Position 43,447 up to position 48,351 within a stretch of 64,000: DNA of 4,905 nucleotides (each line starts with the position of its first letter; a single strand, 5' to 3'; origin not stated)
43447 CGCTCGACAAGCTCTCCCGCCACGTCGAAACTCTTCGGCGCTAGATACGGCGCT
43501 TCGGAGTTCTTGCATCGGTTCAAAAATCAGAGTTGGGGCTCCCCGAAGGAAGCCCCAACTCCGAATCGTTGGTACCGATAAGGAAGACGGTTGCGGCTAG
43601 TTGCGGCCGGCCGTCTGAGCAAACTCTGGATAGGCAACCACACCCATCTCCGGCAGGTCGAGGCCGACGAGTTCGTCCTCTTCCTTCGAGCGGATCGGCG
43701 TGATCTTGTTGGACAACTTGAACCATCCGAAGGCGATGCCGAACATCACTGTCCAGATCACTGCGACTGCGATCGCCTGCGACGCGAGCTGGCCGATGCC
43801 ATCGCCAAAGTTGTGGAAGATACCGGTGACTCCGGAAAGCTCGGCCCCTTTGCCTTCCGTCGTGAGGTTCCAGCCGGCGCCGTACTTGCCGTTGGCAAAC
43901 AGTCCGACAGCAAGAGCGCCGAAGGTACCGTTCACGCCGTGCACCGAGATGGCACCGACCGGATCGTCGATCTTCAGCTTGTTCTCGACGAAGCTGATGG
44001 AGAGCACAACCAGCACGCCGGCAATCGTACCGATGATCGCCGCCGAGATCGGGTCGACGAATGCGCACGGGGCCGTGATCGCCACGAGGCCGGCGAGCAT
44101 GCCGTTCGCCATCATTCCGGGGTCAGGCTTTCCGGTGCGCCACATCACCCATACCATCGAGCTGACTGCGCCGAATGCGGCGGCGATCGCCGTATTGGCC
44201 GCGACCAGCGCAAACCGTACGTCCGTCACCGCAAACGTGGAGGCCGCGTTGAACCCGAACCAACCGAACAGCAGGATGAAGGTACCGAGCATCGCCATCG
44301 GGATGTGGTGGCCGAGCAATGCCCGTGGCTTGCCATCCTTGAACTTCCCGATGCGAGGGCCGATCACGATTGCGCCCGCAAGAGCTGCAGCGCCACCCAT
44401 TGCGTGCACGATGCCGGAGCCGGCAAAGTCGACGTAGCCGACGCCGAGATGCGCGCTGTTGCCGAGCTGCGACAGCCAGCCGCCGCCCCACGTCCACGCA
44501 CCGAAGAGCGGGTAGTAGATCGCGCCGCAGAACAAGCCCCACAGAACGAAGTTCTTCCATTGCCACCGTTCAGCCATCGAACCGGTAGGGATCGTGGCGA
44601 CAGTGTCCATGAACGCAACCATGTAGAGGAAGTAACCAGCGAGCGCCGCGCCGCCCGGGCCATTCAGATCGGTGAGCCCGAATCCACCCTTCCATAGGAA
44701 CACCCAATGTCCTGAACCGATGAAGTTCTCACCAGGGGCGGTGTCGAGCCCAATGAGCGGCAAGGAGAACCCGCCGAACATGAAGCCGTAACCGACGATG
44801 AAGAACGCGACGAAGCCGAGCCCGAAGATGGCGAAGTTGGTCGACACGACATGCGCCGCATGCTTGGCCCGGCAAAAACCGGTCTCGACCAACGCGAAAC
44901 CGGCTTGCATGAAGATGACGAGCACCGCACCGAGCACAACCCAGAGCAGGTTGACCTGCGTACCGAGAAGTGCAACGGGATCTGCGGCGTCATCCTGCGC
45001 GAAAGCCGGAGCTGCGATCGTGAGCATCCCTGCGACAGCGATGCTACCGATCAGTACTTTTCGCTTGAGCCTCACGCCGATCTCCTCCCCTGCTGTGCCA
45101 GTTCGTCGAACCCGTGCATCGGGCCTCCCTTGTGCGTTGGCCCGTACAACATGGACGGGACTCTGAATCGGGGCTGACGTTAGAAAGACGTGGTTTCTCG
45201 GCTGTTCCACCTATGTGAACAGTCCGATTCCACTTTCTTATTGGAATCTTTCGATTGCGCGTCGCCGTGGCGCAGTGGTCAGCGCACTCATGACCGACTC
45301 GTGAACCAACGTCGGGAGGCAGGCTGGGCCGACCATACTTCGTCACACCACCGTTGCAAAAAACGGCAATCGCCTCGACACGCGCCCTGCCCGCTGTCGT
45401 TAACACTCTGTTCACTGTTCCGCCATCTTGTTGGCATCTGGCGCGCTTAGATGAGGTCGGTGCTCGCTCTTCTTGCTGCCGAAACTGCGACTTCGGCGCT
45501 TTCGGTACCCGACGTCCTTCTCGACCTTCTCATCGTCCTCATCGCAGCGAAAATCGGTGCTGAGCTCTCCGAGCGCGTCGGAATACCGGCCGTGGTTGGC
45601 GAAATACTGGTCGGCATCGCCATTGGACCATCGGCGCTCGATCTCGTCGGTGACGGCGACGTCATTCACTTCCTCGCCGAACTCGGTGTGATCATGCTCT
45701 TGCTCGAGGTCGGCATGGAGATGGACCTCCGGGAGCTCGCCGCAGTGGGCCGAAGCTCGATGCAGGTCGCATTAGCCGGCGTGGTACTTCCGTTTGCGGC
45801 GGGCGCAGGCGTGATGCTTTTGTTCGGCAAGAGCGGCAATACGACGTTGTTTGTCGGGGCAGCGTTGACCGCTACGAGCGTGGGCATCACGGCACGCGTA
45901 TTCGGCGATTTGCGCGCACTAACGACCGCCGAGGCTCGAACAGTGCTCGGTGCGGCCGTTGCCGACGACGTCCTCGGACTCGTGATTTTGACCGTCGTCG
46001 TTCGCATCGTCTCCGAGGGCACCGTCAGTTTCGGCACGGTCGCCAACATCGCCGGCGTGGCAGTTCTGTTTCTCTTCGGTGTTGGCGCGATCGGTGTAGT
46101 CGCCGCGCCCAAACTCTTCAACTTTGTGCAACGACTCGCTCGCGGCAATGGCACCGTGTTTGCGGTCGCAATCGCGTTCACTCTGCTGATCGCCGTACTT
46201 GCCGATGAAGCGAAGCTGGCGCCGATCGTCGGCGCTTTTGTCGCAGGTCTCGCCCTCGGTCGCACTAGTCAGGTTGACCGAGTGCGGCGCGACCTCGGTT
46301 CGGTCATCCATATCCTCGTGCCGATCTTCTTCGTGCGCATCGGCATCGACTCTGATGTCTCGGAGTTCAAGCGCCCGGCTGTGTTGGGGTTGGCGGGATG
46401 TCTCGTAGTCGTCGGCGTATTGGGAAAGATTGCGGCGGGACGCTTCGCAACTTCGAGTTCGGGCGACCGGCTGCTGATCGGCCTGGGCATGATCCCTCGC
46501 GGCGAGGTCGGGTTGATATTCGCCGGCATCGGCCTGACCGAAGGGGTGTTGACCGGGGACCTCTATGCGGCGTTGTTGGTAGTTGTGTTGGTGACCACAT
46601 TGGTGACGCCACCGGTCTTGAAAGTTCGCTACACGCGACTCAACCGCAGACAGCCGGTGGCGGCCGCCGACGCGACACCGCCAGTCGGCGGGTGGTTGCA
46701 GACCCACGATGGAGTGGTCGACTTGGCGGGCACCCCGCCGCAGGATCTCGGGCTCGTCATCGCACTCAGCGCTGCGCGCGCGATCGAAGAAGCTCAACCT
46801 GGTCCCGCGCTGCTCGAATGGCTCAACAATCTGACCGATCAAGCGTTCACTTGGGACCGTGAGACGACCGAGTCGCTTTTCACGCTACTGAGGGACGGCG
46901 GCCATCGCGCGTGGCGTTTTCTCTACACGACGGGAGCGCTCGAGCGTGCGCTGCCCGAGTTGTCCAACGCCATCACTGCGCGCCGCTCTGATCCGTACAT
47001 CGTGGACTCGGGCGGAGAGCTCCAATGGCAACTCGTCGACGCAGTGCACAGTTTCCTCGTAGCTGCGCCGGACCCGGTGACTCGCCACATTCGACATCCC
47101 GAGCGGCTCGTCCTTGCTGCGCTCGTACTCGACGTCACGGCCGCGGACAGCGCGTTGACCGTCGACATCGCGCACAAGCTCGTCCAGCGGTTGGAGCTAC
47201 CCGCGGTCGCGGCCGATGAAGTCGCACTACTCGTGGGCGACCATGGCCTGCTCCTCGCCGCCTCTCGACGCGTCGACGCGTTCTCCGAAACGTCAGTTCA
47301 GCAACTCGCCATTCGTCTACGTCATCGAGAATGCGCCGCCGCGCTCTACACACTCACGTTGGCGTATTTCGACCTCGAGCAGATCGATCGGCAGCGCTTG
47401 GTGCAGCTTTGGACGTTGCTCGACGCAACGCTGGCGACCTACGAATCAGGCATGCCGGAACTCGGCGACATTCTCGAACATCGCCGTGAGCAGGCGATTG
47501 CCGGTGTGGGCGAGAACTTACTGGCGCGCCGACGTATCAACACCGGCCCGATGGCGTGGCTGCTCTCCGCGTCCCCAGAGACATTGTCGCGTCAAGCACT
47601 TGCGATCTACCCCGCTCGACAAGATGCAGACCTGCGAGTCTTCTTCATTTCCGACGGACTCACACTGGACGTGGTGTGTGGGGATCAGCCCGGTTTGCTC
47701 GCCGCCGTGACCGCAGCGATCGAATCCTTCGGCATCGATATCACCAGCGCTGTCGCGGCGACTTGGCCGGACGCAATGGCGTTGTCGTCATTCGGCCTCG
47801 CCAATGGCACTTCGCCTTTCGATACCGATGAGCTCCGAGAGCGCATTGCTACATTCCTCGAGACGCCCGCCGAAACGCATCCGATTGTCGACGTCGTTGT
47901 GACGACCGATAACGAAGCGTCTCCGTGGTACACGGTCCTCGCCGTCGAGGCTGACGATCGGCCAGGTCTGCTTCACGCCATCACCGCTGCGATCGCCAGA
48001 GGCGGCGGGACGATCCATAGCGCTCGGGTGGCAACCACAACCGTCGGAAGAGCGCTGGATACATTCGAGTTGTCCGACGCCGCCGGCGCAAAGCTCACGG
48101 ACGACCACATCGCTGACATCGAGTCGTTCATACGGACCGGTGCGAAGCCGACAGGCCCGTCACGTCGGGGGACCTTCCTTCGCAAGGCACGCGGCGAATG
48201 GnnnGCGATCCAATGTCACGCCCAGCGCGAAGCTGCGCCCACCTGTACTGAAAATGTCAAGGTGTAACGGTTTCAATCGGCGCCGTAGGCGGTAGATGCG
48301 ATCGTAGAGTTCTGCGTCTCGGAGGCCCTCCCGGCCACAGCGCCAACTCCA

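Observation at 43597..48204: CPA2 antiporter fused to a nucleotidyltransferase-less GlnD module, divergent from amt, with no PII gene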

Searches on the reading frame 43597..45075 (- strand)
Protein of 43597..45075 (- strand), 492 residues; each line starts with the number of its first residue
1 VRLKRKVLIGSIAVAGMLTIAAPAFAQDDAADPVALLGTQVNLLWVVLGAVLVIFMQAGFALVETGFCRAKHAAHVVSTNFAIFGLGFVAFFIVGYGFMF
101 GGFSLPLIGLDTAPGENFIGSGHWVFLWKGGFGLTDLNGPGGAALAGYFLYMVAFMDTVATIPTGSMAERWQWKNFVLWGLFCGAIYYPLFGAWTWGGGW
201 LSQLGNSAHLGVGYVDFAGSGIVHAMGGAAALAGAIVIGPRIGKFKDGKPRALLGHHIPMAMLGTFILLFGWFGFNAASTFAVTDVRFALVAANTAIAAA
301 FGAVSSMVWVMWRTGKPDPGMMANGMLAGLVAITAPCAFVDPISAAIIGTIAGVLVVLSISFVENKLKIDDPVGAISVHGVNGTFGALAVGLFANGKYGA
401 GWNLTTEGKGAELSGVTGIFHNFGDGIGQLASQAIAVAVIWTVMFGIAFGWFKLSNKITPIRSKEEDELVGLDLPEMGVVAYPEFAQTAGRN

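Call 3: search_protein_families(library=pfam, proteins=[window:43597-45075:-], max_evalue=1)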
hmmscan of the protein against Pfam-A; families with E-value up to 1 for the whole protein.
window:43597-45075:- (492 aa): 1 family
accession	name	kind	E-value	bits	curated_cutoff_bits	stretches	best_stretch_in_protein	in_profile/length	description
PF00909.26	Ammonium_transp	-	2e-100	336.8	23.2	1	44-482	1-399/399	Ammonium Transporter Family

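Call 4: search_protein_families(library=ncbifam, proteins=[window:43597-45075:-], max_evalue=1)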
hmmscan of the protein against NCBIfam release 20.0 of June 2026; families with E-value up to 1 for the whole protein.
window:43597-45075:- (492 aa): 4 families
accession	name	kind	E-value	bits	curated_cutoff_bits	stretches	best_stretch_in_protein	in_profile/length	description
TIGR00836.1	amt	subfamily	4.3e-101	338.8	343.3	1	43-482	2-406/406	ammonium transporter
TIGR03644.1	marine_trans_1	hypoth_equivalog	7e-88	295.1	514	2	42-394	4-344/404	probable ammonium transporter, marine subtype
NF007947.0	PRK10666.1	equivalog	3.8e-38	131.5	657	1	43-482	32-426/428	ammonium transporter AmtB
TIGR02587.1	TIGR02587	hypoth_equivalog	0.032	13.6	183.7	1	338-388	68-118/271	TIGR02587 family membrane protein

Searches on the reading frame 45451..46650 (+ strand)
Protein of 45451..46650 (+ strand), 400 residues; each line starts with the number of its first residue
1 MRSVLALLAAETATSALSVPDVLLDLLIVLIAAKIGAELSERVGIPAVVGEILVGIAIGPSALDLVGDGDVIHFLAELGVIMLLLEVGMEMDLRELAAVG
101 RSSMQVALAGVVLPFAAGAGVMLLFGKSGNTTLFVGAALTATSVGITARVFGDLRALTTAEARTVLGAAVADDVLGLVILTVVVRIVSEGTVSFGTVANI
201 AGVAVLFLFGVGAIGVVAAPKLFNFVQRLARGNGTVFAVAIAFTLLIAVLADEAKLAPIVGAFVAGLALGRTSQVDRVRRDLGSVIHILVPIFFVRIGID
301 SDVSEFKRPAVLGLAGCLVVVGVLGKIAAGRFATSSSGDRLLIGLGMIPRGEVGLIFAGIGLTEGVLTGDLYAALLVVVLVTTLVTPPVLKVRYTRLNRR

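Call 29: search_solved_structures(query=window:45451-46650:+, max_evalue=0.001, show_alignments=3)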
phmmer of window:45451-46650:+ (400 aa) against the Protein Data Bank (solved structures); distinct sequences matched with E-value up to 0.001: 5.
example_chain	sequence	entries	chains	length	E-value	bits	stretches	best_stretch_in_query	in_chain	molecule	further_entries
5bz2_A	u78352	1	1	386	1.7e-61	211.9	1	22-392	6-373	Na(+)/H(+) antiporter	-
4bwz_A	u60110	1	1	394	2.2e-61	211.5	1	22-392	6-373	NA(+)/H(+) ANTIPORTER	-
5bz3_A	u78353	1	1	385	3.6e-61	210.8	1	22-392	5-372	Na(+)/H(+) antiporter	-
8bxg_A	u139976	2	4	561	1.4e-13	54.2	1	23-397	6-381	Glutathione-regulated potassium-efflux system protein KefC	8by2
9emb_A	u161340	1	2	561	6.3e-13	52.1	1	23-397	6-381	Glutathione-regulated potassium-efflux system protein KefC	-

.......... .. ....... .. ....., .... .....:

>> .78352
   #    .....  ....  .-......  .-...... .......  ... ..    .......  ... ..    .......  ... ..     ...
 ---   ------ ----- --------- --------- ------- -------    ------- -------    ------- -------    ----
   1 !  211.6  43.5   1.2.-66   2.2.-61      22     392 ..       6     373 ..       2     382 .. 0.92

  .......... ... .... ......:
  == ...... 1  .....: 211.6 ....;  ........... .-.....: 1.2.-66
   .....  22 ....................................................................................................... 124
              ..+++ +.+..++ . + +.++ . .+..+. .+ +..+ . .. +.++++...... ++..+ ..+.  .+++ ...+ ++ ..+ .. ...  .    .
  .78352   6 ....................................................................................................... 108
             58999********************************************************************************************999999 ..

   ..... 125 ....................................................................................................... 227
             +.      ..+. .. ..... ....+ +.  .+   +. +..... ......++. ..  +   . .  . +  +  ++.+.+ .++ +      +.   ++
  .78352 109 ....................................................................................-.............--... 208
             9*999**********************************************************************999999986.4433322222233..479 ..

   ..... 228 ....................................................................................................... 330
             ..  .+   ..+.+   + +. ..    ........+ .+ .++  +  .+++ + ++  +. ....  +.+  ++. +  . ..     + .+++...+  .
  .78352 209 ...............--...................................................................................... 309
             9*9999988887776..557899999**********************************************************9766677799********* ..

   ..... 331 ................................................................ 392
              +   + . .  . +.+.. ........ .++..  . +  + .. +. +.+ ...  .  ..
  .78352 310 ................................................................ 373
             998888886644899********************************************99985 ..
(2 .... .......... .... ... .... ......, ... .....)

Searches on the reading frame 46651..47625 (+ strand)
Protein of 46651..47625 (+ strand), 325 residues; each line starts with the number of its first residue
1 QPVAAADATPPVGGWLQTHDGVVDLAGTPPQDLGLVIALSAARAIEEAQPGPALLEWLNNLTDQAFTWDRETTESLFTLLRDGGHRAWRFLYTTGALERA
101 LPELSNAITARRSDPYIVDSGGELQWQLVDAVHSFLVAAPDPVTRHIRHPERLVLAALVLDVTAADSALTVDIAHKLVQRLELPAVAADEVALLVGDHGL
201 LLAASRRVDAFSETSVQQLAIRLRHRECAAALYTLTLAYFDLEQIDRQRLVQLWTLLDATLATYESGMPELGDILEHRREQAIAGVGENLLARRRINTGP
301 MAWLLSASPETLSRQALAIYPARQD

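Call 8: search_protein_families(library=pfam, proteins=[window:46651-47625:+], max_evalue=10)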
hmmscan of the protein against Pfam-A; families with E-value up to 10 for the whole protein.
window:46651-47625:+ (325 aa): 0 families

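Call 9: search_protein_families(library=ncbifam, proteins=[window:46651-47625:+], max_evalue=10)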
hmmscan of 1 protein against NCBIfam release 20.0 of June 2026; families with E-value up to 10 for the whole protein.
window:46651-47625:+ (325 aa): 3 families
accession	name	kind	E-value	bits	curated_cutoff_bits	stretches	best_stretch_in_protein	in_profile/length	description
TIGR01693.1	UTase_glnD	equivalog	1.7e-07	29.9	519.4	1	60-238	366-557/850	[protein-PII] uridylyltransferase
NF001366.0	PRK00275.1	equivalog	0.005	14.8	1299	1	61-238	399-589/895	[protein-PII] uridylyltransferase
NF003448.0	PRK05007.1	equivalog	0.073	10.9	1255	1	145-238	493-590/884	bifunctional uridylyltransferase/uridylyl-removing protein GlnD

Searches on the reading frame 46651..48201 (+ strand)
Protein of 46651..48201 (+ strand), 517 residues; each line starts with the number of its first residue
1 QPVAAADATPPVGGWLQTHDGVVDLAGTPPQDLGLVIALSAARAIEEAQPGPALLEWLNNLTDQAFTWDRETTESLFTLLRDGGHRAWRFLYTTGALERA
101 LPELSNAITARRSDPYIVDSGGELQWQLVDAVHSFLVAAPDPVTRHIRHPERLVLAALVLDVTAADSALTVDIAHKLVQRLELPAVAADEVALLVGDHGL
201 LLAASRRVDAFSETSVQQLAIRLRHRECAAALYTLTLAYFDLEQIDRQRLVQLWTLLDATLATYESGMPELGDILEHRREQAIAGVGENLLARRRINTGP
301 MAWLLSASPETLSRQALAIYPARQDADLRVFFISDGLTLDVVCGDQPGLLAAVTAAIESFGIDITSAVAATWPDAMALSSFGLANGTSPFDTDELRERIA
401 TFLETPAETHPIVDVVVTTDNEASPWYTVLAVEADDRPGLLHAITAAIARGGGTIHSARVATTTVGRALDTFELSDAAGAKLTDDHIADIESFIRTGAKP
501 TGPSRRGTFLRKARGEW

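Call 11: search_solved_structures(query=window:46651-48201:+, max_evalue=1, show_alignments=2)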
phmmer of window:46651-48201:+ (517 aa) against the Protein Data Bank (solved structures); distinct sequences matched with E-value up to 1: 0.

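Call 20: search_protein_representatives(protein=window:46651-48201:+)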
Query: 517 residues. Proteins with E-value up to 0.001 (for the whole library): 2134; up to 1e-10: 476; up to 1e-30: 134. The best 150 are listed.
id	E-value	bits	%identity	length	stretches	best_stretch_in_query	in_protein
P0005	1.8e-207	706.4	66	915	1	2-515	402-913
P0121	3.2e-132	458.2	52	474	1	39-510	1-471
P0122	9.0e-112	390.8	70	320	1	232-517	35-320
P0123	3.5e-107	375.7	46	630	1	7-493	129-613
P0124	1.7e-86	307.5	42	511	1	22-501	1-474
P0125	3.7e-85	303.0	40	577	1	6-502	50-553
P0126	8.9e-84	298.5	39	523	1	8-507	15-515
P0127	8.7e-83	295.2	41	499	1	11-503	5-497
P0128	9.6e-83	295.1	40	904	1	5-502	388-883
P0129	2.0e-82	294.0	38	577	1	10-506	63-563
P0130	2.9e-82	293.5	40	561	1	3-499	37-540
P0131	4.0e-81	289.7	39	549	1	10-498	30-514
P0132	3.9e-80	286.5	42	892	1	2-515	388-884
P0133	8.0e-79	282.1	39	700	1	2-486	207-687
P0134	2.0e-77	277.5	41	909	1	6-499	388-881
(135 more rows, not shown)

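Call 64: predict_structure(alignment_id=A3)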
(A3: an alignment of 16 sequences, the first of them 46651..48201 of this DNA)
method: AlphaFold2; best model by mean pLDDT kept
length: 517 residues; sequences in the alignment: 16
mean_pLDDT: 86.2   pTM: 0.83
mean pLDDT of the five models: 86.2, 85.6, 85.0, 84.7, 84.6
residues with pLDDT >= 90: 244; 70-90: 231; 50-70: 28; < 50: 14
segments of 3 or more residues with pLDDT < 50: 509-517
pLDDT, mean of each block of 10 residues (from residue 1): 65 90 92 91 92 93 87 90 87 88 85 75 81 88 89 94 86 91 90 93 93 89 91 95 94 95 73 76 91 89 86 87 65 85 84 89 87 86 74 89 87 93 91 92 93 90 89 90 95 90 53 43
secondary structure, 60 per line:
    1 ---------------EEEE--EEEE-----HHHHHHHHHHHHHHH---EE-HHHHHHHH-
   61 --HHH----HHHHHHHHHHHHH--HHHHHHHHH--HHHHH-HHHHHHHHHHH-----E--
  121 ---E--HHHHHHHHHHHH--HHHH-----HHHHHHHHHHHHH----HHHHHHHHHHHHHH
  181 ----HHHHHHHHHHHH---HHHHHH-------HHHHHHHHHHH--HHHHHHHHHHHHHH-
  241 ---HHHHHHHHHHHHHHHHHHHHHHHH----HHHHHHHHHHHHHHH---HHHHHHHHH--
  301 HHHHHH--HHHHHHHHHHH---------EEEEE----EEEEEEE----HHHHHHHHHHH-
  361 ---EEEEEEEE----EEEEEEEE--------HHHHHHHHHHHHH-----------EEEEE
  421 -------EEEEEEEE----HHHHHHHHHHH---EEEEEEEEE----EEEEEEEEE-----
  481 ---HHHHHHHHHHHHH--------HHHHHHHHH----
elements in order: E16-19 E22-25 H31-45 H52-59 H70-82 H85-93 H96-100 H102-112 H127-138 H141-144 H150-162 H167-180 H185-196 H200-205 H213-223 H226-239 H244-267 H272-286 H290-298 H301-306 H309-319 E329-333 E338-344 H349-359 E364-371 E376-383 H392-404 E416-420 E428-435 H440-450 E454-462 E467-475 H484-496 H505-513

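Call 67: fold_search(model_id=the predicted structure, library=pdb)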
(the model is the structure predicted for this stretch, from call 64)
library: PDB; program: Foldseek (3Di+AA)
matches with E <= 10: 770; with E <= 0.001: 14
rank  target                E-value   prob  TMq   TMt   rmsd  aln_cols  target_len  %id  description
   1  3wfr_E                4.2e-05  1.00  0.38  0.44   4.4       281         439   17  tRNA processing enzyme complex 2 (released 2014-01-01)
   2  3wfq_E                4.6e-05  1.00  0.37  0.42   4.8       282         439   18  tRNA processing enzyme complex 1 (released 2014-01-01)
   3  3wfs_C                4.6e-05  1.00  0.38  0.45   6.1       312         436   16  tRNA processing enzyme complex 3 (released 2014-01-01)
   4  3wfp_E                5.0e-05  1.00  0.37  0.46   4.4       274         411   18  tRNA processing enzyme (apo form 2) (released 2014-01-01)
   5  3wfo_A                5.2e-05  1.00  0.37  0.44   4.6       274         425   18  tRNA processing enzyme (apo form 1) (released 2014-01-01)
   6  3wfr_F                5.2e-05  1.00  0.36  0.41   5.0       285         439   18  tRNA processing enzyme complex 2 (released 2014-01-01)
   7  3wfr_G                6.8e-05  1.00  0.35  0.39   4.7       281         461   17  tRNA processing enzyme complex 2 (released 2014-01-01)
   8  3wfq_F                7.1e-05  1.00  0.36  0.42   4.9       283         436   18  tRNA processing enzyme complex 1 (released 2014-01-01)
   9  3wfo_C                7.4e-05  1.00  0.36  0.43   4.6       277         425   18  tRNA processing enzyme (apo form 1) (released 2014-01-01)
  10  3wfp_A                8.5e-05  1.00  0.37  0.41   4.7       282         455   18  tRNA processing enzyme (apo form 2) (released 2014-01-01)
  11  3wfs_D                9.3e-05  1.00  0.34  0.39   5.8       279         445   18  tRNA processing enzyme complex 3 (released 2014-01-01)
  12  3wfq_G                1.2e-04  1.00  0.36  0.42   4.5       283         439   18  tRNA processing enzyme complex 1 (released 2014-01-01)
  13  3wfo_B                1.2e-04  1.00  0.35  0.42   4.5       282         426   17  tRNA processing enzyme (apo form 1) (released 2014-01-01)
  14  3wfq_H                1.5e-04  1.00  0.35  0.40   5.6       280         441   18  tRNA processing enzyme complex 1 (released 2014-01-01)
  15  2zho_E                5.1e-03  0.98  0.11  0.30  15.5       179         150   14  Crystal structure of the regulatory subunit of aspartate kinase from Thermus thermophilus (ligand free form) (released 2009-02-17)
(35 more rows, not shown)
